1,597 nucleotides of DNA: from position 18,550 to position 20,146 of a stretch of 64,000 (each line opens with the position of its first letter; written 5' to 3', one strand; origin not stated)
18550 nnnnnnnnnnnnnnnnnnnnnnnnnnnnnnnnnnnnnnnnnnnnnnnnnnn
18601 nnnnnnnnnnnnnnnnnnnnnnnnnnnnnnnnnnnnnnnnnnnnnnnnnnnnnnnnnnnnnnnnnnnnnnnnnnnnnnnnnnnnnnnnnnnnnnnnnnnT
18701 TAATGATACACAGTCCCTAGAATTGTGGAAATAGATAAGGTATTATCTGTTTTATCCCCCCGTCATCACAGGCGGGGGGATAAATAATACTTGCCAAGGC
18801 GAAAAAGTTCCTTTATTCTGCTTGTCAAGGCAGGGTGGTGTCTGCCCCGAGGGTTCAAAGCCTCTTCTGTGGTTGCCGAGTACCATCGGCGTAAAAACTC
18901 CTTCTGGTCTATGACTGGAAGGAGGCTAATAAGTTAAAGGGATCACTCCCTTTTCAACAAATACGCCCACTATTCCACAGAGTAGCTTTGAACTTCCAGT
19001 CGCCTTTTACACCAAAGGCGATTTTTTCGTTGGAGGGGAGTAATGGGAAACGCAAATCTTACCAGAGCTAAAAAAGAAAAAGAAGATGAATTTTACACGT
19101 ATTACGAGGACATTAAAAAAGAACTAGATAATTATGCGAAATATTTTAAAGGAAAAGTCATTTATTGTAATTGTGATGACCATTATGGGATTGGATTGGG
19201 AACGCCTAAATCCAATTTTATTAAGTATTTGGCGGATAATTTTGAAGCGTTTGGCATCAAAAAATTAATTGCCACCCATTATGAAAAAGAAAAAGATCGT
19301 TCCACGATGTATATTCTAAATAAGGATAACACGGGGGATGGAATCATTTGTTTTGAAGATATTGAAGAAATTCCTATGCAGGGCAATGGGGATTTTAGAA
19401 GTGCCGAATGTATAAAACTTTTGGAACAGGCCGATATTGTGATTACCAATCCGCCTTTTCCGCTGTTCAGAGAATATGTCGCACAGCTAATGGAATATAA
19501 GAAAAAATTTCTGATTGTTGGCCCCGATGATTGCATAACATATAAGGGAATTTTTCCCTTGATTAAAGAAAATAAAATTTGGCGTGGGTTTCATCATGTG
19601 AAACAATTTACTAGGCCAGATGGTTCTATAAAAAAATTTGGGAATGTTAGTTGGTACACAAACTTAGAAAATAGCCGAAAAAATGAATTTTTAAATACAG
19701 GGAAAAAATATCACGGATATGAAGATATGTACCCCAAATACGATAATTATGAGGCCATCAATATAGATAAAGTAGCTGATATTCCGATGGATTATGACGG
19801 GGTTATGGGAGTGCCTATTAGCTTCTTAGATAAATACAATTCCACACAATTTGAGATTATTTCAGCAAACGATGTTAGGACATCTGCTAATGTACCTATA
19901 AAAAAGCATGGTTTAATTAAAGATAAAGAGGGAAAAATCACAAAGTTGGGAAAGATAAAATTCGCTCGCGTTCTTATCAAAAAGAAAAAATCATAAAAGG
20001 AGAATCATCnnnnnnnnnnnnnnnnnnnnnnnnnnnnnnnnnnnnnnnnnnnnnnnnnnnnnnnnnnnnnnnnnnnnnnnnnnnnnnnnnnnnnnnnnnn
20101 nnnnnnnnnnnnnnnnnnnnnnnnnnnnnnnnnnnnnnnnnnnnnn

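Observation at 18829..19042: Highly structured leader RNA with long-range helix ending in a terminator immediately before the methyltransferase RBS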

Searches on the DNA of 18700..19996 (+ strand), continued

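Call 80: search_rna_families(source=L105, start=1800, end=1910, threshold=evalue, max_evalue=10, show_alignments=3)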
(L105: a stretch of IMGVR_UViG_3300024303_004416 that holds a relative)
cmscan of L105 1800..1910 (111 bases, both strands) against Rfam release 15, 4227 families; matches with E-value up to 10: 2.
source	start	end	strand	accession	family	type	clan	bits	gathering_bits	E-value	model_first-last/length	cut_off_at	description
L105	1820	1896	-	RF02221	sRNA-Xcc1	Gene; sRNA;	-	33.5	53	9.2e-05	1-87/87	no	sRNA-Xcc1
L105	1813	1889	-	RF00300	snoZ221_snoR21b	Gene; snRNA; snoRNA; CD-box;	-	10.8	44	9.1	1-91/91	no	Small nucleolar RNA Z221/R21b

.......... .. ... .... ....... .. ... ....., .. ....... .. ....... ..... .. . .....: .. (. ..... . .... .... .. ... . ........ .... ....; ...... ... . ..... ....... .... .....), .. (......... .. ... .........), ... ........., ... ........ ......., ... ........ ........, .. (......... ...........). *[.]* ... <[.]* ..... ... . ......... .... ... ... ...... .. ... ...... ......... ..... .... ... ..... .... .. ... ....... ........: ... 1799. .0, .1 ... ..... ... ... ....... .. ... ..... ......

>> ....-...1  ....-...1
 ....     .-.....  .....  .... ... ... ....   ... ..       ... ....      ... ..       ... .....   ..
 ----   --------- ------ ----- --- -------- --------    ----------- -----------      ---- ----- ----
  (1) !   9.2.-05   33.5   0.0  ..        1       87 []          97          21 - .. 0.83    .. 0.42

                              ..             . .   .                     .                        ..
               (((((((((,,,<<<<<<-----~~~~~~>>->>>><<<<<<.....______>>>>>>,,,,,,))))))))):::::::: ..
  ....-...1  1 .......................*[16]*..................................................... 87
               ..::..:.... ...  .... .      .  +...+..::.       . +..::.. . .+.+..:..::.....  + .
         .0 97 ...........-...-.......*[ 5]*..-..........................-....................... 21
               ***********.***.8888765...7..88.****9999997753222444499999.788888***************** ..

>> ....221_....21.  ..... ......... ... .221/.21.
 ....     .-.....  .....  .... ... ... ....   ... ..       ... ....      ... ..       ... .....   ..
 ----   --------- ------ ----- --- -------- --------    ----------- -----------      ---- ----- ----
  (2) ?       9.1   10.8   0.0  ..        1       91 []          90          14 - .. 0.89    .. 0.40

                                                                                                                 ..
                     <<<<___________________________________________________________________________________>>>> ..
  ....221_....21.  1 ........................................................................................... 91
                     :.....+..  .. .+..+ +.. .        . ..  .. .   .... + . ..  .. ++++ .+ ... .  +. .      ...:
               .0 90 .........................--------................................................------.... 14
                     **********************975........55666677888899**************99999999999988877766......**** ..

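Call 89: search_rna_families(source=L177, start=1895, end=2030, threshold=evalue, max_evalue=10, show_alignments=2)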
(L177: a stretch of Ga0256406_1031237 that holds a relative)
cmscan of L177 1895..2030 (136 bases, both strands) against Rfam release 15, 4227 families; matches with E-value up to 10: 3.
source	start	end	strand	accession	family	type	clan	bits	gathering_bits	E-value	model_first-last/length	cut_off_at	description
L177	1919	2008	+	RF02221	sRNA-Xcc1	Gene; sRNA;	-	21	53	0.11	1-87/87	no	sRNA-Xcc1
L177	1906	1958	+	RF03047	RAGATH-16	Gene; sRNA;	-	17.4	65.6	0.36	1-72/72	no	RAGATH-16 RNA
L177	2004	2028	-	RF01326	CRISPR-DR13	Gene; CRISPR;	-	15.4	37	4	1-30/30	no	CRISPR RNA direct repeat element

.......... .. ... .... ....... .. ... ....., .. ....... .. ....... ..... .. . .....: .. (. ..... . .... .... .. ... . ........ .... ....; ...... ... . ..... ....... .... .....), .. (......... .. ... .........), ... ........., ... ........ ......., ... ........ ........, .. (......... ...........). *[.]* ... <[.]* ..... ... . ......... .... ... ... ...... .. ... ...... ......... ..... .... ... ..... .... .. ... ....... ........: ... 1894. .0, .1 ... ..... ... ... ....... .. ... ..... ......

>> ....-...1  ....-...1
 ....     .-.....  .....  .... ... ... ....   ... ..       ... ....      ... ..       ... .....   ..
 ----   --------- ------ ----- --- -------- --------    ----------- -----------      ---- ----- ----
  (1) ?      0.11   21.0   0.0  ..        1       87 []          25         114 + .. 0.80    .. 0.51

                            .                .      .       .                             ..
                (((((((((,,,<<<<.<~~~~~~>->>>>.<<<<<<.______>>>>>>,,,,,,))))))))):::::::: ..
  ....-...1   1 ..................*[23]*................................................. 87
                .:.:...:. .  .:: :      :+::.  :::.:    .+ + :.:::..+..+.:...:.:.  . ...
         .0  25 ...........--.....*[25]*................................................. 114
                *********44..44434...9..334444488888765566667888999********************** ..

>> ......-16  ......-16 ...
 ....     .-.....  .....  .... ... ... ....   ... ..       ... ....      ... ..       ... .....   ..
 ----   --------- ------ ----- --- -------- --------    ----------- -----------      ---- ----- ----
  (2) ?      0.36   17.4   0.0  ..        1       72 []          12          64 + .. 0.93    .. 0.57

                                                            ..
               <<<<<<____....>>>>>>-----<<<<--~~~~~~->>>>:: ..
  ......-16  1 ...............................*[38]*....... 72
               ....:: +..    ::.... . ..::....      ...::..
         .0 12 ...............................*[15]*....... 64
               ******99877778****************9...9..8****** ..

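Call 98: search_with_rna_model(model_id=R2, sources=[window, L088, L126, L133, L140, L130, L209, L211, L105, L127], max_evalue=0.01, make_alignment=true)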
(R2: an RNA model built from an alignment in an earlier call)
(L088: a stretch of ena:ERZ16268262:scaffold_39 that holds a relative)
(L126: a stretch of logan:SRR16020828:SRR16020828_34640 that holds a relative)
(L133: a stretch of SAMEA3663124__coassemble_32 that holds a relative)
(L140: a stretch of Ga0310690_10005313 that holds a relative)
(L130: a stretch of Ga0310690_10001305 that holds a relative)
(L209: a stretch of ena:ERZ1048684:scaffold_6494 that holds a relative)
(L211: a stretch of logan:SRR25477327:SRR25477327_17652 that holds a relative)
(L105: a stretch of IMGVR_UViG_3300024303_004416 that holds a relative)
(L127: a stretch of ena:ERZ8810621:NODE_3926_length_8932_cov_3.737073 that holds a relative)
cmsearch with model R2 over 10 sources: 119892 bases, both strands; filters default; matches with E-value up to 0.01: 11.
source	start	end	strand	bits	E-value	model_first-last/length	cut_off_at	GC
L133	2770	2989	+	236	1.3e-67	1-213/213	no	0.43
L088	3272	3490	+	228.6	1.9e-65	1-213/213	no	0.45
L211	1162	1379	+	228.1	2.8e-65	1-213/213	no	0.44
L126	2280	2489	+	226.1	1.1e-64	1-213/213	no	0.45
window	18827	19031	+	220.2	5.6e-63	1-213/213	no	0.48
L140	2780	2989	+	218.7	1.6e-62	1-213/213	no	0.45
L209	2350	2552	+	213.2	6.4e-61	1-213/213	no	0.47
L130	2779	2987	+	193.7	3.6e-55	1-213/213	no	0.43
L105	1816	1972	-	39.7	7.8e-10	1-213/213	no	0.45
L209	2343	2545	-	19.4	0.0007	1-213/213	no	0.47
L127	2266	2475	+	18.3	0.0015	1-213/213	no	0.46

Alignment A8: 11 matches aligned to the model, 306 columns, each read 5' to 3' on its own strand. Consensus structure (alignment columns), stored with it:
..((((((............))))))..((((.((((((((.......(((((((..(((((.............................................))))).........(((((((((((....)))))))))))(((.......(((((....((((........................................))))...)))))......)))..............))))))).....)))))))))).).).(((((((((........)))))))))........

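Call 99: search_with_rna_model(model_id=R2, sources=[window, L088, L126, L133, L140, L130, L211, L105, L127], max_evalue=0.01, make_alignment=true)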
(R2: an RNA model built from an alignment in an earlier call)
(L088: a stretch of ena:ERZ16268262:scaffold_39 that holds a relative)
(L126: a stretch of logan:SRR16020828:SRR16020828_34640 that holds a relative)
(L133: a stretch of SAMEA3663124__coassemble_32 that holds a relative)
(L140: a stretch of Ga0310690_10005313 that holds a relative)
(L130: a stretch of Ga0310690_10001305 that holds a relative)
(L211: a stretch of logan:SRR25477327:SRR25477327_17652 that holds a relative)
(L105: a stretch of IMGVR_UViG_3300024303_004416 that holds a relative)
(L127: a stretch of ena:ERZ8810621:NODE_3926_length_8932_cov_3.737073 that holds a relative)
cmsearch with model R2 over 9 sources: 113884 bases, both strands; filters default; matches with E-value up to 0.01: 9.
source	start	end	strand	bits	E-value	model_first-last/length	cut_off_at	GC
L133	2770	2989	+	236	1.3e-67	1-213/213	no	0.43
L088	3272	3490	+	228.6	1.8e-65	1-213/213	no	0.45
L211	1162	1379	+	228.1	2.7e-65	1-213/213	no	0.44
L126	2280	2489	+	226.1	1e-64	1-213/213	no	0.45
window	18827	19031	+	220.2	5.3e-63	1-213/213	no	0.48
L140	2780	2989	+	218.7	1.5e-62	1-213/213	no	0.45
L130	2779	2987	+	193.7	3.4e-55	1-213/213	no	0.43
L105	1816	1972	-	39.7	7.4e-10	1-213/213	no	0.45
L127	2266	2475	+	18.3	0.0014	1-213/213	no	0.46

Alignment A9: 9 matches aligned to the model, 291 columns, each read 5' to 3' on its own strand. Consensus structure (alignment columns), stored with it:
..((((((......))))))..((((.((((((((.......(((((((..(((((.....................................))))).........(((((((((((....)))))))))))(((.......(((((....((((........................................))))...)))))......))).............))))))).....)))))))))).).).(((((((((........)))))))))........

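Call 102: search_with_rna_model(model_id=R2, sources=[L245, L246], max_evalue=10, show_alignments=2)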
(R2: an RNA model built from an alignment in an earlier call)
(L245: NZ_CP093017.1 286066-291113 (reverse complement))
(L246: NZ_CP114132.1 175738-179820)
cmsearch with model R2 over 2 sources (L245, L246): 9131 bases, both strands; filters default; matches with E-value up to 10: 0.
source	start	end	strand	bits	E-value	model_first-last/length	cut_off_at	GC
